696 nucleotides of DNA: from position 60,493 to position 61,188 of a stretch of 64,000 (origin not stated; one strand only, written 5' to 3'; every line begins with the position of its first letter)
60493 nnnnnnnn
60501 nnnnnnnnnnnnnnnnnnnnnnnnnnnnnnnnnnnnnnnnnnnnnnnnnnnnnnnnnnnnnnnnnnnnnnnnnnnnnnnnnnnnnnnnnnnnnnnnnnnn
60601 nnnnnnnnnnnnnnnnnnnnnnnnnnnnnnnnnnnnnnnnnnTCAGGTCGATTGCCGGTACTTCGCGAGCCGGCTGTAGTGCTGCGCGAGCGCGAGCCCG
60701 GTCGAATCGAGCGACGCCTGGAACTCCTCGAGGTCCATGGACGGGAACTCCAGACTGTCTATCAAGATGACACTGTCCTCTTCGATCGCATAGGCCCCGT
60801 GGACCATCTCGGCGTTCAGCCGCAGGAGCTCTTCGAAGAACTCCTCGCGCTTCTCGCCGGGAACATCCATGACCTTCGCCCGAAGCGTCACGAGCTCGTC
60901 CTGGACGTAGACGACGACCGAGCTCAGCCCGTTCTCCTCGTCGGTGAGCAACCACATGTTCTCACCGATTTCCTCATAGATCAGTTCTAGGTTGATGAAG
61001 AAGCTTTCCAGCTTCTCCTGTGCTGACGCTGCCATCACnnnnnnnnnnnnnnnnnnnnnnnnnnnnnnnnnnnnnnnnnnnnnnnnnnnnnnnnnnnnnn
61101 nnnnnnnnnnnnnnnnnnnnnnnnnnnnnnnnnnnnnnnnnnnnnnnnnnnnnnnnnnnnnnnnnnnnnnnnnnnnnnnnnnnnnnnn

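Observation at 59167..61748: PspA/IM30 operon with an unrecognised partner set (STAS-zinc-ribbon, YbjN/CesT-like protein, Vipp1-like-tailed PspA, dead-receiver wHTH)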

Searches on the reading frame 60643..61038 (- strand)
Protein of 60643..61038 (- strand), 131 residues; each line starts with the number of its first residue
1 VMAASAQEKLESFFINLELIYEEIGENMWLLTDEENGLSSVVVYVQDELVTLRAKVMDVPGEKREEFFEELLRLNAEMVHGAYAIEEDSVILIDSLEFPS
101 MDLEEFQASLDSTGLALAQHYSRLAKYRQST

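Call 3: search_protein_families(library=pfam, proteins=[window:60643-61038:-], max_evalue=0.01)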
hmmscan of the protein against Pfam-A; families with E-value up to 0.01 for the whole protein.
window:60643-61038:- (131 aa): 2 families
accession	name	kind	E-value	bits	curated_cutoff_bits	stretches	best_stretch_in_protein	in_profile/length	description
PF22550.1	CesT_Tir_1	-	1.7e-23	83.4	27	1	8-128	6-129/131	CesT_Tir_1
PF10722.14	YbjN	-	8.3e-05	23.3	22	1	40-124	38-124/126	Putative bacterial sensory transduction regulator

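Call 6: search_protein_families(library=ncbifam, proteins=[window:60643-61038:-], max_evalue=0.01)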
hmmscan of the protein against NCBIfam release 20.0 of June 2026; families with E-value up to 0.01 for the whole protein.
window:60643-61038:- (131 aa): 0 families

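Call 8: find_homologous_proteins(query=window:60643-61035:-, max_evalue=0.001)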
Query window:60643-61035:- (130 aa): 464 proteins with E <= 0.001 among 474 candidates; the best 120 are listed.
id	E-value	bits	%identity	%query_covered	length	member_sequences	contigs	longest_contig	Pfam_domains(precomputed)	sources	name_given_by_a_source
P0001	4.5e-75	267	100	100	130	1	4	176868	PF22550.2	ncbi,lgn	-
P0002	1.3e-74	266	99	100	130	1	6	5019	PF22550.2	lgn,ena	-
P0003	2.3e-74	265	98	100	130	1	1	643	PF22550.2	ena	-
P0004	2.0e-73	262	98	100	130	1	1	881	PF22550.2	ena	-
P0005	2.1e-73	262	98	100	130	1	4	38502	PF22550.2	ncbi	ncbi:MAG: YbjN domain-containing protein [bacterium]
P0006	2.0e-72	259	97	100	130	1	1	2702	PF22550.2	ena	-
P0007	2.1e-71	255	95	100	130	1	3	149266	PF22550.2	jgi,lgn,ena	-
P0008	1.0e-70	253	95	100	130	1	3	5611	PF22550.2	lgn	-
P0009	1.2e-70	253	95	100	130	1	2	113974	PF22550.2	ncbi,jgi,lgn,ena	jgi:hypothetical protein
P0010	3.1e-70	252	94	100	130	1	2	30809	PF22550.2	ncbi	ncbi:MAG: YbjN domain-containing protein [Spirochaetota bacterium]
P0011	4.1e-68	245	89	100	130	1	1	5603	PF22550.2,PF10722.15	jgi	jgi:hypothetical protein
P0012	1.5e-66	240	86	100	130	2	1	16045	PF22550.2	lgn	-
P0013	8.2e-66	237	86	99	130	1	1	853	PF22550.2,PF10722.15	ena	-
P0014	9.2e-66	237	86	100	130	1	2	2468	PF22550.2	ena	-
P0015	1.2e-65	237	85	100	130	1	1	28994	PF22550.2,PF10722.15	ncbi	ncbi:MAG: YbjN domain-containing protein [Spirochaetota bacterium]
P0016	2.5e-65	236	85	100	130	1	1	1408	PF22550.2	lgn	-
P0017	4.8e-65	235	86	99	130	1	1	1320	PF22550.2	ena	-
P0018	1.9e-64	233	84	100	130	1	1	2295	PF22550.2,PF10722.15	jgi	jgi:hypothetical protein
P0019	7.0e-64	231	84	99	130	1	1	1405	PF22550.2,PF10722.15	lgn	-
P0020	1.6e-63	230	84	99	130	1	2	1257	PF22550.2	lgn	-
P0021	1.7e-63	230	83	100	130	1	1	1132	PF22550.2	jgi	jgi:hypothetical protein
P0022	1.9e-63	230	83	100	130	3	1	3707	PF22550.2,PF10722.15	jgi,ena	-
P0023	3.4e-63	229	85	100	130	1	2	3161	PF22550.2,PF10722.15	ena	-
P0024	4.6e-63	229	84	99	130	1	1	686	PF22550.2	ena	-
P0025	8.4e-63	228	83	99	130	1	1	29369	PF22550.2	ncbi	-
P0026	8.4e-63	228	82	99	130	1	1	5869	PF22550.2,PF10722.15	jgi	jgi:hypothetical protein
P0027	1.5e-62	227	82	99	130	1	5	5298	PF22550.2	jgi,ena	-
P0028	2.4e-62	226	83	99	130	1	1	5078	PF22550.2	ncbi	ncbi:MAG: YbjN domain-containing protein [Spirochaetota bacterium]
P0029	2.6e-62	226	81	99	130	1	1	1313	PF22550.2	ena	-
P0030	2.9e-62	226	82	99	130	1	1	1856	PF22550.2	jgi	jgi:hypothetical protein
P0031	3.9e-62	226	82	99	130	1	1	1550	PF22550.2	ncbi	-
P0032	4.6e-62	225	82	100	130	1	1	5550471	PF22550.2,PF10722.15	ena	-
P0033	4.9e-62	225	97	88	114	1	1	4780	PF22550.2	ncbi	ncbi:MAG: hypothetical protein ACOC7V_11620, partial [Spirochaetota bacterium]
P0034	5.3e-62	225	82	99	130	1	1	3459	PF22550.2,PF10722.15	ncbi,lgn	-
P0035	6.7e-62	225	81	99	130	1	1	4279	PF22550.2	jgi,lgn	-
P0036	7.8e-62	225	81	99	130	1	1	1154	PF22550.2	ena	-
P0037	1.1e-61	224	81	99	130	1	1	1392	PF22550.2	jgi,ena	-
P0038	1.7e-61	224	81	99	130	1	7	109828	PF22550.2,PF10722.15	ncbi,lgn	ncbi:MAG: YbjN domain-containing protein [Spirochaetota bacterium]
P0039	1.9e-61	223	82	100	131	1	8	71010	PF22550.2,PF10722.15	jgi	jgi:hypothetical protein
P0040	3.5e-61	223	83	100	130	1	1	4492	PF22550.2,PF10722.15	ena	-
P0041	1.4e-60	221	81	99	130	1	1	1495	PF22550.2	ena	-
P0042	1.7e-60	220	80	98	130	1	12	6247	PF22550.2,PF10722.15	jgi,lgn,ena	-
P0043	2.0e-60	220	80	98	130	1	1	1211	PF22550.2,PF10722.15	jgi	-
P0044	3.8e-60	219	79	99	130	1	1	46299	PF22550.2,PF10722.15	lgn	-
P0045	8.2e-60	218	80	98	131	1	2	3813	PF22550.2,PF10722.15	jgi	jgi:hypothetical protein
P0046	8.2e-60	218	79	100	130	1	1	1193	PF22550.2,PF10722.15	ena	-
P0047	1.3e-59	217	79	100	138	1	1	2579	PF22550.2,PF10722.15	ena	-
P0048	1.5e-59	217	78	100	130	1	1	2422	PF22550.2,PF10722.15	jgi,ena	-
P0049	1.7e-59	217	79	100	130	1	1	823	PF22550.2,PF10722.15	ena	-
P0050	2.1e-59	217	82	95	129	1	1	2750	PF22550.2,PF10722.15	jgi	-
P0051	2.4e-59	217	78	100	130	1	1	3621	PF22550.2,PF10722.15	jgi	jgi:hypothetical protein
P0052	3.2e-59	216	76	100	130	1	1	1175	PF22550.2,PF10722.15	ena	-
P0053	3.2e-59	216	80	98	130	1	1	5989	PF22550.2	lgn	-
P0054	5.3e-59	215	78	100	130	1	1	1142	PF22550.2,PF10722.15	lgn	-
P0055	7.0e-59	215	77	99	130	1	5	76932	PF22550.2,PF10722.15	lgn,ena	-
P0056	8.0e-59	215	79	98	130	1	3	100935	PF22550.2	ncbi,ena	-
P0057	1.1e-58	214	80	96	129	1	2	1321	PF22550.2,PF10722.15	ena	-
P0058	1.1e-58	214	79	100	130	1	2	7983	PF22550.2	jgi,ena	jgi:hypothetical protein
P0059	1.2e-58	214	79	98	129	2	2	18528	PF22550.2,PF10722.15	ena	-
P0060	1.2e-58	214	80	96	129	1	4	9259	PF22550.2,PF10722.15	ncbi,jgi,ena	-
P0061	1.4e-58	214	77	100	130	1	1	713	PF22550.2,PF10722.15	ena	-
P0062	1.5e-58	214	80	96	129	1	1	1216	PF22550.2,PF10722.15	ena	-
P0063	1.8e-58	214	77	99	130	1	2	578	PF22550.2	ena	-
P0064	1.9e-58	214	80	96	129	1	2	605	PF22550.2,PF10722.15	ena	-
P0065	1.9e-58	214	80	100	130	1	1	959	PF22550.2,PF10722.15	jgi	jgi:hypothetical protein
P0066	2.1e-58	214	81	94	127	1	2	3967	PF22550.2,PF10722.15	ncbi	ncbi:MAG: YbjN domain-containing protein, partial [Spirochaetia bacterium]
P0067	2.1e-58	214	80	96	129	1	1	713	PF22550.2,PF10722.15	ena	-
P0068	4.1e-58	213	79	96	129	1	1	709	PF22550.2,PF10722.15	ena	-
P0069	4.2e-58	213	80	96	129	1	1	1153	PF22550.2,PF10722.15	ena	-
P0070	4.3e-58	213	77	98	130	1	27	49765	PF22550.2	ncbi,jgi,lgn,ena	-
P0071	5.7e-58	212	79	96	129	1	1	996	PF22550.2,PF10722.15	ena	-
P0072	7.3e-58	212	77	98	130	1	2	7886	PF22550.2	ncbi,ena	-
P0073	7.4e-58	212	80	96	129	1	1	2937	PF22550.2,PF10722.15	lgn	-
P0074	7.6e-58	212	77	98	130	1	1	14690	PF22550.2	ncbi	-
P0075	9.4e-58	211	79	96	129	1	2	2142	PF22550.2,PF10722.15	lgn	-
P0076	1.1e-57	211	76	98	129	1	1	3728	PF22550.2,PF10722.15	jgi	jgi:hypothetical protein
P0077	1.4e-57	211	78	96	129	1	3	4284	PF22550.2,PF10722.15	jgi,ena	jgi:hypothetical protein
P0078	1.9e-57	210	76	98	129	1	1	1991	PF22550.2,PF10722.15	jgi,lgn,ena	-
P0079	3.9e-57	209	79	96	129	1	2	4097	PF22550.2,PF10722.15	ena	-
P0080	4.2e-57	209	79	96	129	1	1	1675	PF22550.2,PF10722.15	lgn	-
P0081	5.4e-57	209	78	96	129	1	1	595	PF22550.2,PF10722.15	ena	-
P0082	6.9e-57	209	77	98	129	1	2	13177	PF22550.2,PF10722.15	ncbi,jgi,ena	-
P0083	7.9e-57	208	78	96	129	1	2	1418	PF22550.2,PF10722.15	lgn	-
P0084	8.7e-57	208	77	98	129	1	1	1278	PF22550.2,PF10722.15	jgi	jgi:hypothetical protein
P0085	1.2e-56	208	76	98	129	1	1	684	PF22550.2,PF10722.15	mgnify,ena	mgnify:FL=1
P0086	1.3e-56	208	79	96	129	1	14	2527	PF22550.2,PF10722.15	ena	-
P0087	1.9e-56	207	79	95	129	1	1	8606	PF22550.2,PF10722.15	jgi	jgi:hypothetical protein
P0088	2.3e-56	207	78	95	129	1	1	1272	PF22550.2,PF10722.15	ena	-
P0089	2.3e-56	207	75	97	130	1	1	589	PF22550.2,PF10722.15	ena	-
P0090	2.6e-56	207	76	96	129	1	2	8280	PF22550.2,PF10722.15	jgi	jgi:CesT_Tir_1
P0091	3.7e-56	206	77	95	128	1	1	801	PF22550.2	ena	-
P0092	7.1e-56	205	74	97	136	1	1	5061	PF22550.2,PF10722.15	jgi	-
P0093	7.4e-56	205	77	96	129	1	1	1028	PF22550.2,PF10722.15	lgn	-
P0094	1.0e-55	205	76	98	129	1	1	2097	PF22550.2,PF10722.15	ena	-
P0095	1.1e-55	205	78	96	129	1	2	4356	PF22550.2,PF10722.15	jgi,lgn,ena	-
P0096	1.3e-55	205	74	99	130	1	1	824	PF22550.2,PF10722.15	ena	-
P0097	1.7e-55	204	73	100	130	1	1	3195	PF22550.2,PF10722.15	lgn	-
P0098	2.6e-55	204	76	98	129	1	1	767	PF22550.2,PF10722.15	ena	-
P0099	3.5e-55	203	76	98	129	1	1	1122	PF22550.2,PF10722.15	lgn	-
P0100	3.8e-55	203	75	97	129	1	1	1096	PF22550.2,PF10722.15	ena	-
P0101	5.7e-55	202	75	96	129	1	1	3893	PF22550.2,PF10722.15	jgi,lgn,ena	-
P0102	5.8e-55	202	78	96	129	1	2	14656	PF22550.2,PF10722.15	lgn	-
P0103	5.8e-55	202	72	100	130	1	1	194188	PF22550.2,PF10722.15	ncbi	-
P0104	8.5e-55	202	72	100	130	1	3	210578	PF22550.2,PF10722.15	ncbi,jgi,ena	jgi:hypothetical protein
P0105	1.9e-54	201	71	99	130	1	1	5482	PF22550.2,PF10722.15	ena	-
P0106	2.7e-54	200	78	96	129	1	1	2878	PF22550.2,PF10722.15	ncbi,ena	-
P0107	3.2e-54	200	72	100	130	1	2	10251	PF22550.2,PF10722.15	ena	-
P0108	4.7e-54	200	72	100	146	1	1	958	PF22550.2,PF10722.15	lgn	-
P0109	5.2e-54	199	72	100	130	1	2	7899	PF22550.2,PF10722.15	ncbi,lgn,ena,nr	ncbi:MAG: hypothetical protein EA382_19315 [Spirochaetaceae bacterium]|nr:MAG: hypothetical protein 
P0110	5.8e-54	199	75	97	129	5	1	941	PF22550.2,PF10722.15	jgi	jgi:hypothetical protein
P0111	1.1e-53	198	72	100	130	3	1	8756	PF22550.2,PF10722.15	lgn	-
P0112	1.3e-53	198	79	89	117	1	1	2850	PF22550.2,PF10722.15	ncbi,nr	ncbi:MAG: hypothetical protein E4H09_01835 [Spirochaetales bacterium]|nr:MAG: hypothetical protein E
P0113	2.2e-53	197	70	100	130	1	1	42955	PF22550.2,PF10722.15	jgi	jgi:hypothetical protein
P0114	2.3e-53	197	72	100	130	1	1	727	PF22550.2,PF10722.15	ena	-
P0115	7.5e-53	196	67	99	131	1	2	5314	PF22550.2,PF10722.15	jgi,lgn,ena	jgi:hypothetical protein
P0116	7.6e-53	196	67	99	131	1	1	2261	PF22550.2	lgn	-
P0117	1.4e-52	195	69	97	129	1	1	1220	PF22550.2,PF10722.15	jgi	jgi:hypothetical protein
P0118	2.9e-52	194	71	96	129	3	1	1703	PF22550.2,PF10722.15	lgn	-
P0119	9.4e-52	192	71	97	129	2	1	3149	PF22550.2,PF10722.15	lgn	-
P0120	9.5e-51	189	68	100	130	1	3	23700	PF22550.2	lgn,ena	-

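Call 14: find_related_loci(query=A1, collection=genome_contigs, flank=5000)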
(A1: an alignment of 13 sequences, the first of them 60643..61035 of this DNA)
Query A1 (130 aa) in genome_contigs; peptide patterns used: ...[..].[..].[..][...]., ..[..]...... (x = any residue, [..] = any of these).
47 stretches matched a pattern; 12 encode a relative of the query (tblastn E <= 1e-3); 12 distinct loci.
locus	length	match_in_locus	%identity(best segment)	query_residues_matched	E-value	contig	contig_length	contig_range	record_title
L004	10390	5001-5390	95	1-130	8e-80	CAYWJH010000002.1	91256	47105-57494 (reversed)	MAG TPA_asm: uncultured Spirochaetaceae bacterium isolate binchicken_co8_335 genome assembly, contig: NODE_101_length_91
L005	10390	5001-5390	94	1-130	2e-79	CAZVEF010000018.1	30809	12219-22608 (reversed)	MAG TPA_asm: uncultured Spirochaetaceae bacterium isolate SRP252850_co1_60 genome assembly, contig: NODE_2476_length_308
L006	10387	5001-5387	81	1-129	4e-71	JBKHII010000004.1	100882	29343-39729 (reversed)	MAG: Spirochaetales bacterium isolate D1M13_7 NODE_17_length_100882_cov_16.525048, whole genome shotgun sequence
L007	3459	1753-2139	82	1-129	3e-70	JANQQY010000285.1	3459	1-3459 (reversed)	MAG: Spirochaetales bacterium isolate IP29b_bin.41 k99_1335156, whole genome shotgun sequence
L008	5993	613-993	77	1-127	5e-67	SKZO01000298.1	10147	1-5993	MAG: Spirochaetales bacterium isolate CSSed162cmB_334 CSSed16-2cmB-25109, whole genome shotgun sequence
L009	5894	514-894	77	1-127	7e-66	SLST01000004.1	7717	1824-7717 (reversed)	MAG: Spirochaetales bacterium isolate CSSed165cm_69 CSSed16-5cm-41662, whole genome shotgun sequence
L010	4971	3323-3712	72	1-130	1e-63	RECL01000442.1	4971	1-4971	MAG: Spirochaetaceae bacterium isolate DLM2.Bin35 NODE_29701_length_4971_cov_14.454, whole genome shotgun sequence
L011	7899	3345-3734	72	1-130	1e-63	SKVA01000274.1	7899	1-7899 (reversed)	MAG: Spirochaetaceae bacterium isolate CSSed162cmB_142 CSSed16-2cmB-39975, whole genome shotgun sequence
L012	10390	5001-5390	72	1-130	3e-63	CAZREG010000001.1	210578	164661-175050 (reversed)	MAG TPA_asm: uncultured Spirochaetaceae bacterium isolate binchicken_co8_177 genome assembly, contig: NODE_8_length_2105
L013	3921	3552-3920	68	2-124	2e-52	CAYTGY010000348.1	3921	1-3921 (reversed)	MAG TPA_asm: uncultured Spirochaetaceae bacterium isolate SRP141376_co4_281 genome assembly, contig: NODE_38252_length_3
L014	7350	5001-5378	50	4-128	5e-41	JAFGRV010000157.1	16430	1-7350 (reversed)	MAG: Spirochaetales bacterium isolate Zod_Metabat.855 k87_2429976, whole genome shotgun sequence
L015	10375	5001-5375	41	2-125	1e-20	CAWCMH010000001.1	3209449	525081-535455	MAG: uncultured Gemmatimonadales bacterium isolate MFD05502.bin.1.47 genome assembly, contig: contig_38040, whole genome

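Call 55: search_solved_structures(query=window:60643-61035:-, max_evalue=1, show_alignments=1)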
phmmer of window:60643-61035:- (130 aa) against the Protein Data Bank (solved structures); distinct sequences matched with E-value up to 1: 0.
